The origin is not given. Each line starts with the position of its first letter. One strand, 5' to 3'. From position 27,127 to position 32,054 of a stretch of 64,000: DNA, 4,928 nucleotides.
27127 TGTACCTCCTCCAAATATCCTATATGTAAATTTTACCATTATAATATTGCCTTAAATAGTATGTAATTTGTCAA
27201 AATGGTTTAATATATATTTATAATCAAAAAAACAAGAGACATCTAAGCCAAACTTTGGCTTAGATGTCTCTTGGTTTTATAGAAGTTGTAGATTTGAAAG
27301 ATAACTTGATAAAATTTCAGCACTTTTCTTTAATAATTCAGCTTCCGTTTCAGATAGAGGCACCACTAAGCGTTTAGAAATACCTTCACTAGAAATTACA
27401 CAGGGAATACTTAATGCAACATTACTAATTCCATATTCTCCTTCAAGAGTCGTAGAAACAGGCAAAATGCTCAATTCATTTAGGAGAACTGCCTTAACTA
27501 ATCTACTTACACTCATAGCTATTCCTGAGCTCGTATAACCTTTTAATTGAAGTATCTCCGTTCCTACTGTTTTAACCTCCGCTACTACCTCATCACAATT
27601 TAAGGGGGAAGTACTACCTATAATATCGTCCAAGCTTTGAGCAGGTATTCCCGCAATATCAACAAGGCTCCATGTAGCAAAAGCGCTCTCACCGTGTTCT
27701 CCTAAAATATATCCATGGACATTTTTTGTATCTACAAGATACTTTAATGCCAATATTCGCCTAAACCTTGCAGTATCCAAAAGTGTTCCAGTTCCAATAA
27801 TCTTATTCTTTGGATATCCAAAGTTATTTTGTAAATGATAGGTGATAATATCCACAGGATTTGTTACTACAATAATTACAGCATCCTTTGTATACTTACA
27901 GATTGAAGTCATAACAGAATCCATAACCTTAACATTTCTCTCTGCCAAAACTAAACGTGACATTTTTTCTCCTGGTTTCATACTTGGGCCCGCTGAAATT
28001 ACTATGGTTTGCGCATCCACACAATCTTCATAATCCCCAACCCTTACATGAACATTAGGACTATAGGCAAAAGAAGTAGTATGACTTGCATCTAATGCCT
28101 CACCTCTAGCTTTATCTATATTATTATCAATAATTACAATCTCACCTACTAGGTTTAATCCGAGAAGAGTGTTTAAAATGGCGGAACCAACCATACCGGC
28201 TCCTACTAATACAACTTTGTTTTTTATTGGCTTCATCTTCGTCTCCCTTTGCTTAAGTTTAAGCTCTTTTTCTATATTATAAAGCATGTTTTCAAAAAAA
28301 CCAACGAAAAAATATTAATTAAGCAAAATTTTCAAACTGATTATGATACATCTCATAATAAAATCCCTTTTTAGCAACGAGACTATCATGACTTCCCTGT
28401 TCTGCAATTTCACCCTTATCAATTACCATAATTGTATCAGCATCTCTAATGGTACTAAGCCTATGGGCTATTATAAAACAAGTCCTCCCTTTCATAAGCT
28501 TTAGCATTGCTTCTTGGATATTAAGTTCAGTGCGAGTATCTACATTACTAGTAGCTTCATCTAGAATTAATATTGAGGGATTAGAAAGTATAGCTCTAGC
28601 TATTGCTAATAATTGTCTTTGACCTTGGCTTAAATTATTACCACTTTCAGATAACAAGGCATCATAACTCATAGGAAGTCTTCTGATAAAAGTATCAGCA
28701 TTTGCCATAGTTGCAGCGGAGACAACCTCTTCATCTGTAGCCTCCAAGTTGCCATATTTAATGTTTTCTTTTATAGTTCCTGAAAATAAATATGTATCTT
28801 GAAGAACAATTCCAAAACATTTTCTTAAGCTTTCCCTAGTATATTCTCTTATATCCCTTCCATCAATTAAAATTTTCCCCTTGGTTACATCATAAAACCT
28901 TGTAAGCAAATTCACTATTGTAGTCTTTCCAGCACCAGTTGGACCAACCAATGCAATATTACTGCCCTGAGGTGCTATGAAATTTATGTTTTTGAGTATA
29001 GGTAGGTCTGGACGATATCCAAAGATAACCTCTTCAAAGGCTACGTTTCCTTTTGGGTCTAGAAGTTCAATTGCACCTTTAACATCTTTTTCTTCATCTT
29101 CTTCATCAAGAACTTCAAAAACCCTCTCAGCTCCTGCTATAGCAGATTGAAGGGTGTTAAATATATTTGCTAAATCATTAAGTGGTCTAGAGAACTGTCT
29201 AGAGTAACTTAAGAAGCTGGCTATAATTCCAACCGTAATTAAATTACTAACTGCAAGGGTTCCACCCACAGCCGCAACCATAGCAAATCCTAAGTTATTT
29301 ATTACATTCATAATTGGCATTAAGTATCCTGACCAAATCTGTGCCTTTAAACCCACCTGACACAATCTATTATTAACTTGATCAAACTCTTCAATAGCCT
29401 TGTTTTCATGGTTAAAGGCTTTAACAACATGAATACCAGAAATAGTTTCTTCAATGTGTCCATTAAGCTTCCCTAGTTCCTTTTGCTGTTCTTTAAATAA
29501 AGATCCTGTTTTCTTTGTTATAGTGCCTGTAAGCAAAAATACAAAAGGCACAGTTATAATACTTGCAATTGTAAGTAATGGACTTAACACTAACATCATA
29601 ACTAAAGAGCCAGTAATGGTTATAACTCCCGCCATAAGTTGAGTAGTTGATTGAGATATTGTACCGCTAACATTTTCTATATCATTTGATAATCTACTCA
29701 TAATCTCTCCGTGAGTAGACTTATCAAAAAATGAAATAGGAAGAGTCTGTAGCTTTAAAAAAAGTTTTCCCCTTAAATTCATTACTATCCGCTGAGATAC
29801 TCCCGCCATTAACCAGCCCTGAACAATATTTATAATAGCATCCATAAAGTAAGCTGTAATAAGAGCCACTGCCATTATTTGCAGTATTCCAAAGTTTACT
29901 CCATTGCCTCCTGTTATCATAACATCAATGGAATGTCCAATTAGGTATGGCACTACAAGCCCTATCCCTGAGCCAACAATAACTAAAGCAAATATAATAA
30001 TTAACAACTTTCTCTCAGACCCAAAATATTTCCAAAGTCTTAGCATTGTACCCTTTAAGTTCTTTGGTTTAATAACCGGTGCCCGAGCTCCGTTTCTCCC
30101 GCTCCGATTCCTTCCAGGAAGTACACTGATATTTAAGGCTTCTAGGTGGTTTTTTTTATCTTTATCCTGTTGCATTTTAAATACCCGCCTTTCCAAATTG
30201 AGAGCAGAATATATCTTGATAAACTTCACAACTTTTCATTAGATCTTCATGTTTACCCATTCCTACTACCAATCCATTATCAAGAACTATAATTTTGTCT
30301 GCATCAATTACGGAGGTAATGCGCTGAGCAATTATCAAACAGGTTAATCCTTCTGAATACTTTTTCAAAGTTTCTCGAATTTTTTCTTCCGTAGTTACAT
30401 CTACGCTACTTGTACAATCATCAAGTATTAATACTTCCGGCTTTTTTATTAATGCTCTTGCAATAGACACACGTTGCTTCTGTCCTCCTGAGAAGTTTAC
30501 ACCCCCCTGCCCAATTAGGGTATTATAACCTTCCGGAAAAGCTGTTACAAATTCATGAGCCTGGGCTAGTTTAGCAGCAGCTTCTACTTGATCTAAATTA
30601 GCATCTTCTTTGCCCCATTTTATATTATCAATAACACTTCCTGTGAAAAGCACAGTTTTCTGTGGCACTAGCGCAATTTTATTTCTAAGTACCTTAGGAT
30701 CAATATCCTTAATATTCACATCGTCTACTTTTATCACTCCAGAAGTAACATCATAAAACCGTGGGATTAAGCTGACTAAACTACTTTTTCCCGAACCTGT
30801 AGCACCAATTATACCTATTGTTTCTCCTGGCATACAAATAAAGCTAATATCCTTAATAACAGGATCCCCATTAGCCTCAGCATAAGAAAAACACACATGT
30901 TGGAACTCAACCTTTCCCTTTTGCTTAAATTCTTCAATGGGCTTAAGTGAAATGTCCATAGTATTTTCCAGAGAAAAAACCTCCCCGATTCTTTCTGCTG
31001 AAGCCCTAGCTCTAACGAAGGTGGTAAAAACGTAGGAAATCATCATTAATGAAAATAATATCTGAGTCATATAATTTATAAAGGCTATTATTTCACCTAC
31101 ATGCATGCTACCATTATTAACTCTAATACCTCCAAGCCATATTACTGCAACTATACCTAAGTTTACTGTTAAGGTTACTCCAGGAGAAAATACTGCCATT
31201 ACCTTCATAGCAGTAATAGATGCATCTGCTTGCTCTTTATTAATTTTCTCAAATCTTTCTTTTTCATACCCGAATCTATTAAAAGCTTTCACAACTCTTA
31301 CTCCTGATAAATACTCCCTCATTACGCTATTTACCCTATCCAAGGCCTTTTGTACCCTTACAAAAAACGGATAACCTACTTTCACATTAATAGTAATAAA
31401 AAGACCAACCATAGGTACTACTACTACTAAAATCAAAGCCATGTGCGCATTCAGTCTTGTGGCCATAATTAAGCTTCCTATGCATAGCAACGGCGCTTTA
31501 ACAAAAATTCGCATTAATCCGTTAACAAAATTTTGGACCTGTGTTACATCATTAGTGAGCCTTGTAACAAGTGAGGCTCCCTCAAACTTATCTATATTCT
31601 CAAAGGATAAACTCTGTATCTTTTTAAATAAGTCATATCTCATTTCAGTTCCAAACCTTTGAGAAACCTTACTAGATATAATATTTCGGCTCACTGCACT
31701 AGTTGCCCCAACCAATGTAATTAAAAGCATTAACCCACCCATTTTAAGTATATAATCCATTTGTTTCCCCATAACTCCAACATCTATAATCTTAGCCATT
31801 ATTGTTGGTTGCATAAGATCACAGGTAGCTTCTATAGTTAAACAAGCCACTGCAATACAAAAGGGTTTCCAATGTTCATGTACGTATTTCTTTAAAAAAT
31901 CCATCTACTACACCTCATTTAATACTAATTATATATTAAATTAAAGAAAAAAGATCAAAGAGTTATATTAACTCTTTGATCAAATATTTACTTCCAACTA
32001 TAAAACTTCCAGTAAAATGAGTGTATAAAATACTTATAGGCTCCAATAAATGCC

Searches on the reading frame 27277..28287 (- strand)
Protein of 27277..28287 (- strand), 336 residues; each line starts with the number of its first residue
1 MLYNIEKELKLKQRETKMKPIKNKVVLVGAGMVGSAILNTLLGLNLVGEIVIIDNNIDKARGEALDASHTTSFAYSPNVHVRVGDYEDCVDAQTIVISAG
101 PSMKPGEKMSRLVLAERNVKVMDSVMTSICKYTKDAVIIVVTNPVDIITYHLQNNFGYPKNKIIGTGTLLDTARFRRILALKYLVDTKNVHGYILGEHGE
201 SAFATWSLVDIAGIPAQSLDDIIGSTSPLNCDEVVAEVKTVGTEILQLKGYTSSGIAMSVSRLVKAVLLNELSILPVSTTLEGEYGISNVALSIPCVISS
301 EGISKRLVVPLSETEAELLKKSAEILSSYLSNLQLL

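Call 86: search_protein_families(library=pfam, proteins=[window:27277-28287:-], max_evalue=1e-8)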
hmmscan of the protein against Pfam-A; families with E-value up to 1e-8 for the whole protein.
window:27277-28287:- (336 aa): 2 families
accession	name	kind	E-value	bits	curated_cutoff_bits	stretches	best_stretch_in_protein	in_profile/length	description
PF00056.29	Ldh_1_N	-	8.8e-34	117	27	1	24-165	2-141/141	lactate/malate dehydrogenase, NAD binding domain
PF02866.23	Ldh_1_C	-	7.2e-29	101.4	22.6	1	168-329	1-166/174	lactate/malate dehydrogenase, alpha/beta C-terminal domain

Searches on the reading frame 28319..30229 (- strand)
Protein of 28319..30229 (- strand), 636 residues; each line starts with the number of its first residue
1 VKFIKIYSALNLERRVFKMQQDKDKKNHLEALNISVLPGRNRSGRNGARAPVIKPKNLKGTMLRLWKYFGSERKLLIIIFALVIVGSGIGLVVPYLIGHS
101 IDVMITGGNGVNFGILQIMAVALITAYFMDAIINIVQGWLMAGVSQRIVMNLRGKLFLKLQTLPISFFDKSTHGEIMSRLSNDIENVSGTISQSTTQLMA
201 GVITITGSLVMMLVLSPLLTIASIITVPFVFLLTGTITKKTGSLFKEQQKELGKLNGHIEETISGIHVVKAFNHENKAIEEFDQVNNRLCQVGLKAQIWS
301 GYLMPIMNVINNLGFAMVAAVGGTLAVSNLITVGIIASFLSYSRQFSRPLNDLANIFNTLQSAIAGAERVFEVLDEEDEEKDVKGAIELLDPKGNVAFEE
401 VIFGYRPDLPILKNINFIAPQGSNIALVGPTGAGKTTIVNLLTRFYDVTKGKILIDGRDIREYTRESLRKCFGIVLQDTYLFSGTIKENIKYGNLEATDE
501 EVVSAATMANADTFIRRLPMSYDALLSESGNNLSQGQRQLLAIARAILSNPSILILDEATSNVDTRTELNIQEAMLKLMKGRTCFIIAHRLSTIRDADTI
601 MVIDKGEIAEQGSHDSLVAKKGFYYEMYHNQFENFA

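Call 86: search_protein_families(library=pfam, proteins=[window:28319-30229:-], max_evalue=1e-8)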
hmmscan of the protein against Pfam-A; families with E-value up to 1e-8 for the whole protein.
window:28319-30229:- (636 aa): 2 families
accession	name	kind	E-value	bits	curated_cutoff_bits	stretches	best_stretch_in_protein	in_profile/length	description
PF00664.28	ABC_membrane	-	3.7e-61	207.7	28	1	76-350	1-274/274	ABC transporter transmembrane region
PF00005.33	ABC_tran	-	9.8e-33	114.1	25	1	412-561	1-137/137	ABC transporter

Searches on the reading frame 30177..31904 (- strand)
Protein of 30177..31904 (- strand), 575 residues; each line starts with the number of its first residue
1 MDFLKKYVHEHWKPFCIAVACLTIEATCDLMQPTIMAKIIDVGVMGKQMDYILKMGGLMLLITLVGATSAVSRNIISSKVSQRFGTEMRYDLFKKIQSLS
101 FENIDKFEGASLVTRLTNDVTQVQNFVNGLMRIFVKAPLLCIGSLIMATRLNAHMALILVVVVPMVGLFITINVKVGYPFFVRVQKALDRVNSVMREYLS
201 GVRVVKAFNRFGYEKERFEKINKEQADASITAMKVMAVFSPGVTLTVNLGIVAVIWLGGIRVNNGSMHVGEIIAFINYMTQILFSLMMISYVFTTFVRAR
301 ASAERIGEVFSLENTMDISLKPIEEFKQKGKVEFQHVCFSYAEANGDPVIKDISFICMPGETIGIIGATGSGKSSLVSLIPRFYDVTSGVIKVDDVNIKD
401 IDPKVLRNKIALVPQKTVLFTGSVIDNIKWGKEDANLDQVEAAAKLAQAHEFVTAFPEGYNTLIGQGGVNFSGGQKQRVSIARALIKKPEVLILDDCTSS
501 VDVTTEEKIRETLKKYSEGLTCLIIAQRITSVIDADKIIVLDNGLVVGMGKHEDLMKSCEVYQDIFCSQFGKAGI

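Call 86: search_protein_families(library=pfam, proteins=[window:30177-31904:-], max_evalue=1e-8)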
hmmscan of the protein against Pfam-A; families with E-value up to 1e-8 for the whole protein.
window:30177-31904:- (575 aa): 2 families
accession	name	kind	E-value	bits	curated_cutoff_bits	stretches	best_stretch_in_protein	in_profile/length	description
PF00664.28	ABC_membrane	-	3.9e-46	158.4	28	1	16-285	2-273/274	ABC transporter transmembrane region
PF00005.33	ABC_tran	-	2e-29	103.4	25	1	351-499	2-137/137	ABC transporter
